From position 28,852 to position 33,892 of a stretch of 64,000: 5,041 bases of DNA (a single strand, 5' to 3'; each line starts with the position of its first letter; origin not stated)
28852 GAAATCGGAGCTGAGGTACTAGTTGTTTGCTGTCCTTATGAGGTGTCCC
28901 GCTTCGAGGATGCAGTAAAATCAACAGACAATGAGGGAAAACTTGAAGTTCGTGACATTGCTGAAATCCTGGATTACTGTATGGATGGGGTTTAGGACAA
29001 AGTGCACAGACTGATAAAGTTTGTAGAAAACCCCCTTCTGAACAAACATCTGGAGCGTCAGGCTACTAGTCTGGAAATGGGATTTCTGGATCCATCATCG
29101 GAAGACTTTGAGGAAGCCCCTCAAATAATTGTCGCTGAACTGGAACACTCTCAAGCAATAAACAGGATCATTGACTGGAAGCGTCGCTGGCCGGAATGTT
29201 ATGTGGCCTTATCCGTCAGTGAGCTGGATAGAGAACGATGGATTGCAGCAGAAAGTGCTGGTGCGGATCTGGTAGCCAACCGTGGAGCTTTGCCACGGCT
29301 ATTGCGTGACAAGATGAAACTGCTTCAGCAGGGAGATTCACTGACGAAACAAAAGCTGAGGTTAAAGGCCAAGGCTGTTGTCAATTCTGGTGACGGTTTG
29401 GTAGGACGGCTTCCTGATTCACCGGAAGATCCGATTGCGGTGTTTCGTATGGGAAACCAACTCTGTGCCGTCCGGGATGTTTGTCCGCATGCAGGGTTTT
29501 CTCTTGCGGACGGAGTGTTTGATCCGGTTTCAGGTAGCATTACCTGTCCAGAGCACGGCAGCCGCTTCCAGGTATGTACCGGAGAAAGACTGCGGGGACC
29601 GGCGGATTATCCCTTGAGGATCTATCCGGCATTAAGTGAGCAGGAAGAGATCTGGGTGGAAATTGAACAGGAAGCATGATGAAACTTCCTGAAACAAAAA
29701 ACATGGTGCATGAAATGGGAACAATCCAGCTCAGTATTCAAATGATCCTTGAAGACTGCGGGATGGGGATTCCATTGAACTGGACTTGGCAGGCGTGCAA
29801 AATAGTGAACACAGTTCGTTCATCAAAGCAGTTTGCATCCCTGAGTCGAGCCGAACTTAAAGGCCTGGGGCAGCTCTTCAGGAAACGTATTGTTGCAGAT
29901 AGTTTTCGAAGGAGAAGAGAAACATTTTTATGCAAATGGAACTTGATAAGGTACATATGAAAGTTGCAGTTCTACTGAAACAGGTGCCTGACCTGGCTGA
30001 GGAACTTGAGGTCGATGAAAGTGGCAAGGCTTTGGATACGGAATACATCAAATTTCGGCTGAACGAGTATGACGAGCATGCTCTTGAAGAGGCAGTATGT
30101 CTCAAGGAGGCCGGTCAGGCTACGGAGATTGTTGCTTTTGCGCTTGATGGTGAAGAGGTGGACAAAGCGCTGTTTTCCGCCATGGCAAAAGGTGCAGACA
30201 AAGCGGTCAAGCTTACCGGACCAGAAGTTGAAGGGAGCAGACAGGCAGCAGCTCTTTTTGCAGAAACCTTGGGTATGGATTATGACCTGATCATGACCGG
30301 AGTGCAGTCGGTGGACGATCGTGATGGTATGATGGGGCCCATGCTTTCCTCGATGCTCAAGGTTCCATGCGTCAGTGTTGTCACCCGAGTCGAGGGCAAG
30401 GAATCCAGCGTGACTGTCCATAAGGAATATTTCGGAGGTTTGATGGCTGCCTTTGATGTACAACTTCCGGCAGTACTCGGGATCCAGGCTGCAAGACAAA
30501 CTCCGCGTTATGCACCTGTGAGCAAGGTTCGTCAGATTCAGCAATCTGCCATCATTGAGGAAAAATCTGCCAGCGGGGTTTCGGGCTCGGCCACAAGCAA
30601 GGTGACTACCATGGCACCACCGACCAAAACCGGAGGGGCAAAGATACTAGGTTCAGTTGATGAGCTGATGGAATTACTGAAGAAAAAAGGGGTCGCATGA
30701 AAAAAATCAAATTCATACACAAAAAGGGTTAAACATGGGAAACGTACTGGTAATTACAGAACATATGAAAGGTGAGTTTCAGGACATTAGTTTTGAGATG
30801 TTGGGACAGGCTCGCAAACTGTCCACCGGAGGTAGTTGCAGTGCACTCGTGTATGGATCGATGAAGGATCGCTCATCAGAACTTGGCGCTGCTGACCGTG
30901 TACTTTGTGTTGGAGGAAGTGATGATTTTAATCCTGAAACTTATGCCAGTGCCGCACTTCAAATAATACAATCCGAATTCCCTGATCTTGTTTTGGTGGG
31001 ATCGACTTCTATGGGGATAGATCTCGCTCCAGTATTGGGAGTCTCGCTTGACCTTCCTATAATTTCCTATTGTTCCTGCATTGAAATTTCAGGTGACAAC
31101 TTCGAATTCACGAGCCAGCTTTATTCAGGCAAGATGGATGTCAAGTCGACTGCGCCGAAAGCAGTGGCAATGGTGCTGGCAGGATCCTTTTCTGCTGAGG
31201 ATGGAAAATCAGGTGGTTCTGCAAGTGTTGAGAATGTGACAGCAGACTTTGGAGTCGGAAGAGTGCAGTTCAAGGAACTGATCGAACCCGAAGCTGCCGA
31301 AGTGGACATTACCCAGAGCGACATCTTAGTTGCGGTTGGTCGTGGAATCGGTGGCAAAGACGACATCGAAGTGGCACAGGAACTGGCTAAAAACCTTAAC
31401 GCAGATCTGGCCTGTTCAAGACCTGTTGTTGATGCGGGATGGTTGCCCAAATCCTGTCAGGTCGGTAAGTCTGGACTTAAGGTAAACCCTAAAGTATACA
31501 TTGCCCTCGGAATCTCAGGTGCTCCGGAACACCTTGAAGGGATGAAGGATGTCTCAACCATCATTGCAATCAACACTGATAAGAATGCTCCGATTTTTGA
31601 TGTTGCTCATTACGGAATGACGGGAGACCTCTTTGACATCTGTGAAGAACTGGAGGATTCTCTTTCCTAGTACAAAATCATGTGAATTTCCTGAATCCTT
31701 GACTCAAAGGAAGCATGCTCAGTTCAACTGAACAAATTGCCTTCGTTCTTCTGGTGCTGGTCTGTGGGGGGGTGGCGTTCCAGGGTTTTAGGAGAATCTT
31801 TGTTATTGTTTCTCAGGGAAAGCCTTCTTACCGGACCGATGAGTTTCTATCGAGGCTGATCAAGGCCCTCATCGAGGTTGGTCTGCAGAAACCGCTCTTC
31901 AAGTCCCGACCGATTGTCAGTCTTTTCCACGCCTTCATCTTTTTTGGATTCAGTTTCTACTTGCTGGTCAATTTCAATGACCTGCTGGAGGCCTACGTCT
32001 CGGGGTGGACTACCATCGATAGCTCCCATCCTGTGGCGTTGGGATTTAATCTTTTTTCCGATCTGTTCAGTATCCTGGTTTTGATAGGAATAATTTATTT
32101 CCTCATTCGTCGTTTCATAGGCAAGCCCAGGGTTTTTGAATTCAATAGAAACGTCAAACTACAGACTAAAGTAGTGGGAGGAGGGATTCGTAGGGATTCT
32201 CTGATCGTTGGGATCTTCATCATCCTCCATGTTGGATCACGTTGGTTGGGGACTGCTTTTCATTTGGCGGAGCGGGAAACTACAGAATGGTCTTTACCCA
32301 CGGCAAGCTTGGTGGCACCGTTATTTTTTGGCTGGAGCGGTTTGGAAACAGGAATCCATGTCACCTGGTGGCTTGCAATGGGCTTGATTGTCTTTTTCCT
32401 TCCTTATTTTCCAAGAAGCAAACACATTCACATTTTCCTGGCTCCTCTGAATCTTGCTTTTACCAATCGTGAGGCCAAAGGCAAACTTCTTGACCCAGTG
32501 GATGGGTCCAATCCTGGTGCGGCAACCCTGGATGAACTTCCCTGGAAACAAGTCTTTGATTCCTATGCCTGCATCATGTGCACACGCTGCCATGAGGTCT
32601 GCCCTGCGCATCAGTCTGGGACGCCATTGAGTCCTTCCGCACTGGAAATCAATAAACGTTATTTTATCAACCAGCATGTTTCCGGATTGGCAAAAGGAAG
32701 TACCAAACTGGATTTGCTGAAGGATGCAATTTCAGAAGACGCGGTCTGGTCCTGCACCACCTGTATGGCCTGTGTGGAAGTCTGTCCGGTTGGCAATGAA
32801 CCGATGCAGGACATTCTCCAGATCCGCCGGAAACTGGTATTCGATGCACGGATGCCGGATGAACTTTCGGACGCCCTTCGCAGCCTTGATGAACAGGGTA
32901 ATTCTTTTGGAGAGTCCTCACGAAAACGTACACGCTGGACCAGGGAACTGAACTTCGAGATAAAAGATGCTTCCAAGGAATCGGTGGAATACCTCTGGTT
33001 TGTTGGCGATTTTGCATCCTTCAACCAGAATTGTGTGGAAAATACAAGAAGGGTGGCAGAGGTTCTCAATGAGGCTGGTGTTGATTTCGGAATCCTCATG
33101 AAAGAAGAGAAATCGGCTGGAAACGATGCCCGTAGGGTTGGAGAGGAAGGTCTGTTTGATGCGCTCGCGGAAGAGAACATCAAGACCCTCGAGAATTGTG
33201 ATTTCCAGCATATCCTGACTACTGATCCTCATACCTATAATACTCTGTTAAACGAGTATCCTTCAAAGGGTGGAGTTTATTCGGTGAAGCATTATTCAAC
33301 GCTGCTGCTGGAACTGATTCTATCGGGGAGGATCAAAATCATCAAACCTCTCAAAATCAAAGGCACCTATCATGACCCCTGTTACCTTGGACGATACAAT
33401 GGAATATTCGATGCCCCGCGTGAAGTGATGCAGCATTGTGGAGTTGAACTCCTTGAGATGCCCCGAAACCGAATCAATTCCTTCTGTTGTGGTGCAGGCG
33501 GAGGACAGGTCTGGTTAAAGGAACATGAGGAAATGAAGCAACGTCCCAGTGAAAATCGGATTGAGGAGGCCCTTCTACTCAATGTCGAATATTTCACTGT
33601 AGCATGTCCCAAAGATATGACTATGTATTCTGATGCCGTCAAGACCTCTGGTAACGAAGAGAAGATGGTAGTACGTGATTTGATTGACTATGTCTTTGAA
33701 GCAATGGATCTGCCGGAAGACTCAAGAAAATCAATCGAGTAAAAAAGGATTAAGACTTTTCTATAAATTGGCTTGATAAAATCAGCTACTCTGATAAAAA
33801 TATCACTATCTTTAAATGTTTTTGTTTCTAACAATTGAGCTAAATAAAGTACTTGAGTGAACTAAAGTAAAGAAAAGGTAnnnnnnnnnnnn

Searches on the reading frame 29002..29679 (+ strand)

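Call 8: search_protein_families(library=pfam, proteins=[window:29002-29679:+], max_evalue=0.001)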
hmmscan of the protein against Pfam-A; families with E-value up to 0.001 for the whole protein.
window:29002-29679:+ (225 aa): 2 families
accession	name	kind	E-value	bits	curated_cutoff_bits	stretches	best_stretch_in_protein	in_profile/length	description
PF00355.32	Rieske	-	4.4e-12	46.2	20.3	1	142-209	23-88/88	Rieske [2Fe-2S] domain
PF13806.12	Rieske_2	-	8.1e-06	26.2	27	1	143-220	24-104/104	Rieske-like [2Fe-2S] domain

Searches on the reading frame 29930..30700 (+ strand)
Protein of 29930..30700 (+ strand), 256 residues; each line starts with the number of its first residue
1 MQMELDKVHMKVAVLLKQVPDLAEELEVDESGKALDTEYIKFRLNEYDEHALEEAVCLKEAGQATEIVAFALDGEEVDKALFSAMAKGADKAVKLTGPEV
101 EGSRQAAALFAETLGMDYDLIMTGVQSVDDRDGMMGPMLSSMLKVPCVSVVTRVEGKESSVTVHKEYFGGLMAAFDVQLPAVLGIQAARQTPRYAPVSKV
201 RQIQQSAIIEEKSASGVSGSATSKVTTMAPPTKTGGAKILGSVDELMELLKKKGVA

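Call 8: search_protein_families(library=pfam, proteins=[window:29930-30700:+], max_evalue=0.001)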
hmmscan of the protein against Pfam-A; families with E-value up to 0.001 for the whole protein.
window:29930-30700:+ (256 aa): 1 family
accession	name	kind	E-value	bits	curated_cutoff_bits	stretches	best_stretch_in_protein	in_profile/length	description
PF01012.27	ETF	-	3.6e-21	76.2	26.7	1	37-198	6-163/181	Electron transfer flavoprotein domain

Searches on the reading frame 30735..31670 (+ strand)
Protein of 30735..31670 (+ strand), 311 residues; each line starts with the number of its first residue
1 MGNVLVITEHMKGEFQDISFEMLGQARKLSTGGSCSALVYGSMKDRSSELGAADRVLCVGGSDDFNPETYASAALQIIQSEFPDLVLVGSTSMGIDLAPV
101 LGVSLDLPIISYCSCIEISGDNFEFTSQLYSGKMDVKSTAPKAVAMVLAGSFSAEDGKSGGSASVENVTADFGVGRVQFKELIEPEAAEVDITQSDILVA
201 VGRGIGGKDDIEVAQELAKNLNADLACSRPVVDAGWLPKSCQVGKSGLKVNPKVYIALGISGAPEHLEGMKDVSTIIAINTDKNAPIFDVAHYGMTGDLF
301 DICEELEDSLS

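Call 8: search_protein_families(library=pfam, proteins=[window:30735-31670:+], max_evalue=0.001)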
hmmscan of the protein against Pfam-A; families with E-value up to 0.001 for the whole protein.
window:30735-31670:+ (311 aa): 2 families
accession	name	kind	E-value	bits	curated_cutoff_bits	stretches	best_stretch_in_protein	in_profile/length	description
PF00766.25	ETF_alpha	-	5.1e-32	110.1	27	1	191-271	1-81/81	Electron transfer flavoprotein FAD-binding domain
PF01012.27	ETF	-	5.2e-29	101.8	26.7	1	4-171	1-179/181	Electron transfer flavoprotein domain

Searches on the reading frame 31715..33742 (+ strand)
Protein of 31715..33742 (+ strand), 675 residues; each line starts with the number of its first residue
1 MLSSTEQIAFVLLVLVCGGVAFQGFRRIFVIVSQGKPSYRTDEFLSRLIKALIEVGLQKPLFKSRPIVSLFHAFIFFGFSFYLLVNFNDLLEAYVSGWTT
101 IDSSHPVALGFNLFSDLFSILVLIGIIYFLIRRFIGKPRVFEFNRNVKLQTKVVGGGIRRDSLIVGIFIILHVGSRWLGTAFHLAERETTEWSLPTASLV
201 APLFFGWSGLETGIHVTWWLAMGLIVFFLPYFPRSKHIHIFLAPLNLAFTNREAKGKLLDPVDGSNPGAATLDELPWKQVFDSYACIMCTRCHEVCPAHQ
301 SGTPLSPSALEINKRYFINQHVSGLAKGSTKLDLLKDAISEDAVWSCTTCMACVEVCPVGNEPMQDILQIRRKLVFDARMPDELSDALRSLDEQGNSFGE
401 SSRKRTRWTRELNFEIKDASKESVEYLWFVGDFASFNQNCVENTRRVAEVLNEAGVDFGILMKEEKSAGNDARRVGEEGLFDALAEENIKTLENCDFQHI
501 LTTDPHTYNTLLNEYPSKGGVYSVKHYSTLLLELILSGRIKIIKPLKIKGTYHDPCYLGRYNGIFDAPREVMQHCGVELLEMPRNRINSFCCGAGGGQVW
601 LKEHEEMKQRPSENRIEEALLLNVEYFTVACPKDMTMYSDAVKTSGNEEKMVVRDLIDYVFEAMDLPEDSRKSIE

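Call 9: search_protein_families(library=pfam, proteins=[window:31715-33742:+], max_evalue=0.001)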
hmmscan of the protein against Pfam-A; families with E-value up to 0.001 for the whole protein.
window:31715-33742:+ (675 aa): 11 families
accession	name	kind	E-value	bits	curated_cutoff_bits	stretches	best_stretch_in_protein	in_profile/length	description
PF02754.22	CCG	-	2.6e-16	59.9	20.6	1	551-632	2-78/85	Cysteine-rich domain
PF13183.11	Fer4_8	-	9.6e-11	42.5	27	1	284-360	3-67/68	4Fe-4S dicluster domain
PF13237.11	Fer4_10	-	2.9e-10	40.4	25.5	1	280-358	3-53/53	4Fe-4S dicluster domain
PF13187.11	Fer4_9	-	4.4e-08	33.5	27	1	285-360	1-50/52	4Fe-4S dicluster domain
PF12797.12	Fer4_2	-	1.5e-06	28.2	24.5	0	277-298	1-22/22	4Fe-4S binding domain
PF13484.11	Fer4_16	-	2e-06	28.9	30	1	286-359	2-65/66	4Fe-4S double cluster binding domain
PF12837.12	Fer4_6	-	9.1e-06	25.8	25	0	281-299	4-22/24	4Fe-4S binding domain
PF13746.11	Fer4_18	-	3.9e-05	24.3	27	0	336-361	50-75/114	4Fe-4S dicluster domain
PF14697.11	Fer4_21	-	6.5e-05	23.4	35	0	346-359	40-53/59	4Fe-4S dicluster domain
PF12838.12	Fer4_7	-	0.00011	23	27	0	286-360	2-51/52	4Fe-4S dicluster domain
PF00037.32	Fer4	-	0.00033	20.8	21.1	0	280-298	2-20/24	4Fe-4S binding domain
